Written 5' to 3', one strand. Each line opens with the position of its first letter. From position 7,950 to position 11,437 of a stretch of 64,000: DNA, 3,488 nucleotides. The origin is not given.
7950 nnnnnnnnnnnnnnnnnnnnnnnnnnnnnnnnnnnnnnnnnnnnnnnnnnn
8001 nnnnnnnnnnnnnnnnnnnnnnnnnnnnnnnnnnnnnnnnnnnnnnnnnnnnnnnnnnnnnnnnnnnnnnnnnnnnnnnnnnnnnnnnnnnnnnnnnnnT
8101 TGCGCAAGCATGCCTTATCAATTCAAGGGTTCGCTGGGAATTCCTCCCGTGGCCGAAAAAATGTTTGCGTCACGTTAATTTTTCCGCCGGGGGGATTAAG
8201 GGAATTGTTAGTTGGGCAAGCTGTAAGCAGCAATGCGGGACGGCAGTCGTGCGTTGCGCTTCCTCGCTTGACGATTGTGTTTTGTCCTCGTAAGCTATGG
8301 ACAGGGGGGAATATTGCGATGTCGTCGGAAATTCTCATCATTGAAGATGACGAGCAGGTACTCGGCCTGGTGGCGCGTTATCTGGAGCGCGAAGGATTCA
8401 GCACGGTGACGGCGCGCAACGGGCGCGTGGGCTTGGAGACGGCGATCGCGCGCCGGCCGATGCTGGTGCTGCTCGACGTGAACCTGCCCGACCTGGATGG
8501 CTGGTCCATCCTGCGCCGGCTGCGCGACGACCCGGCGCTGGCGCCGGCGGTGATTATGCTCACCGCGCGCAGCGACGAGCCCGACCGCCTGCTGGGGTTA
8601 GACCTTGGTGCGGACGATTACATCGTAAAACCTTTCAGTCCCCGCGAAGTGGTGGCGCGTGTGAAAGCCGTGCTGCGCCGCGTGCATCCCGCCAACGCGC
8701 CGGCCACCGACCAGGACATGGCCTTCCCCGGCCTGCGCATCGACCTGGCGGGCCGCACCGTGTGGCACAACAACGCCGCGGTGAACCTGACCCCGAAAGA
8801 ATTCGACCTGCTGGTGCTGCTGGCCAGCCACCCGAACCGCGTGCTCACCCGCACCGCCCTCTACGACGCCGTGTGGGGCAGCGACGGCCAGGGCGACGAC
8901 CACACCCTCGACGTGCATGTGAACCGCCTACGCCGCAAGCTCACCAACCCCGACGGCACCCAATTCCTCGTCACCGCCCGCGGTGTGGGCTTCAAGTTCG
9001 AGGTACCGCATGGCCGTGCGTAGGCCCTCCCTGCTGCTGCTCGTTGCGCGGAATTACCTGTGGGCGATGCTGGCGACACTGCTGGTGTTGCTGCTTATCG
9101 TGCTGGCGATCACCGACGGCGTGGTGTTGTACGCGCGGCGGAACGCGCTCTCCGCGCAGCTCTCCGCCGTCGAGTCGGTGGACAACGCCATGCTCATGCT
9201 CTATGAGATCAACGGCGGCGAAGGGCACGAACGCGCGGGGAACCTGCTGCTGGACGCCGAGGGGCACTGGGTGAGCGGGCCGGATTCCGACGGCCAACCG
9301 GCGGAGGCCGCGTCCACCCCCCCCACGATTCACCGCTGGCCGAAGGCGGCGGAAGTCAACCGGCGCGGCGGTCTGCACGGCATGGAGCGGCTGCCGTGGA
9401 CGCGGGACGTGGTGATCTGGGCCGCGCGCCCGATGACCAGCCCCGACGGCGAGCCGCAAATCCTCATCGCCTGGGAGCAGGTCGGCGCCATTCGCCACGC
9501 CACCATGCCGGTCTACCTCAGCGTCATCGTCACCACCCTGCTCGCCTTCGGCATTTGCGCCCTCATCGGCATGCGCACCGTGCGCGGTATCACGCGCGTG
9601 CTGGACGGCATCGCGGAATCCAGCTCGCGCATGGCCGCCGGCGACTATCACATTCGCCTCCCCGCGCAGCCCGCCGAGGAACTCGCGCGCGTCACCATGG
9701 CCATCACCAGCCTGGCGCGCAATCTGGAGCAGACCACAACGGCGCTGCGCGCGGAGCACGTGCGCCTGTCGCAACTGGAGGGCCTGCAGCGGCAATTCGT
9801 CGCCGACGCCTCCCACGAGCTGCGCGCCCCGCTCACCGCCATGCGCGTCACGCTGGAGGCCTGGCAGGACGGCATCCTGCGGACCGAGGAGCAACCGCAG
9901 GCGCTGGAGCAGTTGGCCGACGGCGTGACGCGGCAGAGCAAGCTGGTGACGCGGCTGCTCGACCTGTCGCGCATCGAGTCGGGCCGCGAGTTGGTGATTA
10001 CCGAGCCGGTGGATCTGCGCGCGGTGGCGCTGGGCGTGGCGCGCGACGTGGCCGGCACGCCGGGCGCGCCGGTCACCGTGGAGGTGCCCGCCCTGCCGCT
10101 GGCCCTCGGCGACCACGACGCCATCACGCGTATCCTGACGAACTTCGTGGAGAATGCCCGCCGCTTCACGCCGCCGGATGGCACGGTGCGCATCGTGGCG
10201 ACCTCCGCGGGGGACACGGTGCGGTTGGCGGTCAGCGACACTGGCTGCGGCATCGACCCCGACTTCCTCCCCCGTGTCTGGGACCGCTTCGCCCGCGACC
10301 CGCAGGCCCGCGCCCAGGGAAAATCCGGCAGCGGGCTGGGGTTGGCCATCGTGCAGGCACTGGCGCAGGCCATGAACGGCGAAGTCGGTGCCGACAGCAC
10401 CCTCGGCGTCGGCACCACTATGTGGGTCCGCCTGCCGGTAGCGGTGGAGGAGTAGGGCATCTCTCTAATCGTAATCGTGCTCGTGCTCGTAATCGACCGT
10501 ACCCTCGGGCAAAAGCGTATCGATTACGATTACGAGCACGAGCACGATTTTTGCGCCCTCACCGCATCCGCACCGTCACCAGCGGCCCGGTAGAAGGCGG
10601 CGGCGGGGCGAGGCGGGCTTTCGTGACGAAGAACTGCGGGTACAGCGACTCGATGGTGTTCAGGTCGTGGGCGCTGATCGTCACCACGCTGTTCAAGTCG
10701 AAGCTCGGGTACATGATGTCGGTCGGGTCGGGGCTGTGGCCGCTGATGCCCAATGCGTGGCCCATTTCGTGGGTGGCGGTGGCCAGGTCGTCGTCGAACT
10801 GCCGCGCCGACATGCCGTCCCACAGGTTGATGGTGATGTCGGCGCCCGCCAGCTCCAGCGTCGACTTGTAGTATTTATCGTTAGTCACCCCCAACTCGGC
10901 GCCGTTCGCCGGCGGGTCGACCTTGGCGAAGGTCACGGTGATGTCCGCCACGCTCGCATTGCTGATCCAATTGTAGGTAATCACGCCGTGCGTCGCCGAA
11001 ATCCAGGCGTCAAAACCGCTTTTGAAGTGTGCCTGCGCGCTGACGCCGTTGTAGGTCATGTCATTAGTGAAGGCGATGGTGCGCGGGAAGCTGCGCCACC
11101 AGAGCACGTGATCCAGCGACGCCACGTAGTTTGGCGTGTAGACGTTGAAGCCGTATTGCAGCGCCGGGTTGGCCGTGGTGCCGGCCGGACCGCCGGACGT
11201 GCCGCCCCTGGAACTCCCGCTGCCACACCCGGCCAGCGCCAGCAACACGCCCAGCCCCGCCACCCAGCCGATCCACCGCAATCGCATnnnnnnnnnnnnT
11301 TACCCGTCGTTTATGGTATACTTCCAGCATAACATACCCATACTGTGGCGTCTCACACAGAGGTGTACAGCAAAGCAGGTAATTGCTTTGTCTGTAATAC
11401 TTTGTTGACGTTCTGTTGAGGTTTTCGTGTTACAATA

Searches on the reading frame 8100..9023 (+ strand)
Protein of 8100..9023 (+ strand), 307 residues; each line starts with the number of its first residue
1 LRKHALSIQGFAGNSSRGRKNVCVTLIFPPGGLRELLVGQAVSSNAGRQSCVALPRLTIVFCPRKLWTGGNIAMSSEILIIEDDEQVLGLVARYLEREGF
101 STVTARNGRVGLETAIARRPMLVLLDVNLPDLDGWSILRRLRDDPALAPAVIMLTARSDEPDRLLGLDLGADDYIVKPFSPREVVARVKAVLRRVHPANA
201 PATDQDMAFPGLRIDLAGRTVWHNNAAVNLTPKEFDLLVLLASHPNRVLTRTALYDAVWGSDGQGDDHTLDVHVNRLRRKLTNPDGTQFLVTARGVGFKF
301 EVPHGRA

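Call 81: search_protein_families(library=pfam, proteins=[window:8100-9023:+], max_evalue=0.00001)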
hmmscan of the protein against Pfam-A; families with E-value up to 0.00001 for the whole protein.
window:8100-9023:+ (307 aa): 2 families
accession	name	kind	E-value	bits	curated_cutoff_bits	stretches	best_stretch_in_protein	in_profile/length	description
PF00072.30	Response_reg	-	5.9e-26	91.3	30.2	1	78-189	1-111/111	Response regulator receiver domain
PF00486.34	Trans_reg_C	-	1.6e-25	89.4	26.2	1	227-300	3-77/77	Transcriptional regulatory protein, C terminal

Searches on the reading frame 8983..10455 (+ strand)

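Call 81: search_protein_families(library=pfam, proteins=[window:8983-10455:+], max_evalue=0.00001)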
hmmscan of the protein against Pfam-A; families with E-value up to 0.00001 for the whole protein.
window:8983-10455:+ (490 aa): 3 families
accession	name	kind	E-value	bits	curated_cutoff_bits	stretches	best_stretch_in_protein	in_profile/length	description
PF02518.31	HATPase_c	-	1.1e-26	93.9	26.4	1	376-487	1-110/111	Histidine kinase-, DNA gyrase B-, and HSP90-like ATPase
PF00512.31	HisKA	-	2.8e-18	66.2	26.9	1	269-334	2-66/66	His Kinase A (phospho-acceptor) domain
PF13581.12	HATPase_c_2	-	2.9e-06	27.7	27.4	1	384-464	39-112/127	Histidine kinase-like ATPase domain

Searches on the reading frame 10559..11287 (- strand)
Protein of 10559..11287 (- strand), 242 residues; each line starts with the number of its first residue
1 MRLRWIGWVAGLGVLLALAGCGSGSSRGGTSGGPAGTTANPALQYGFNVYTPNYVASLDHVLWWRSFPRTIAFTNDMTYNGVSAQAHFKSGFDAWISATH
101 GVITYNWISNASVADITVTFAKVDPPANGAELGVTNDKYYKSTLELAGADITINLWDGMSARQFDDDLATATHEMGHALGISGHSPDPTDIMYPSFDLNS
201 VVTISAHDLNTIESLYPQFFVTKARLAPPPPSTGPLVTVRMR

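Call 24: search_protein_families(library=pfam, proteins=[window:10559-11287:-])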
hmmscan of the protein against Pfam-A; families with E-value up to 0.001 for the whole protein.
window:10559-11287:- (242 aa): 1 family
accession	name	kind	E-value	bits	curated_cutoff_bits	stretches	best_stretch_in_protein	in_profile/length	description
PF00413.30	Peptidase_M10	-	8.8e-12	45.6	24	1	79-216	18-158/159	Matrixin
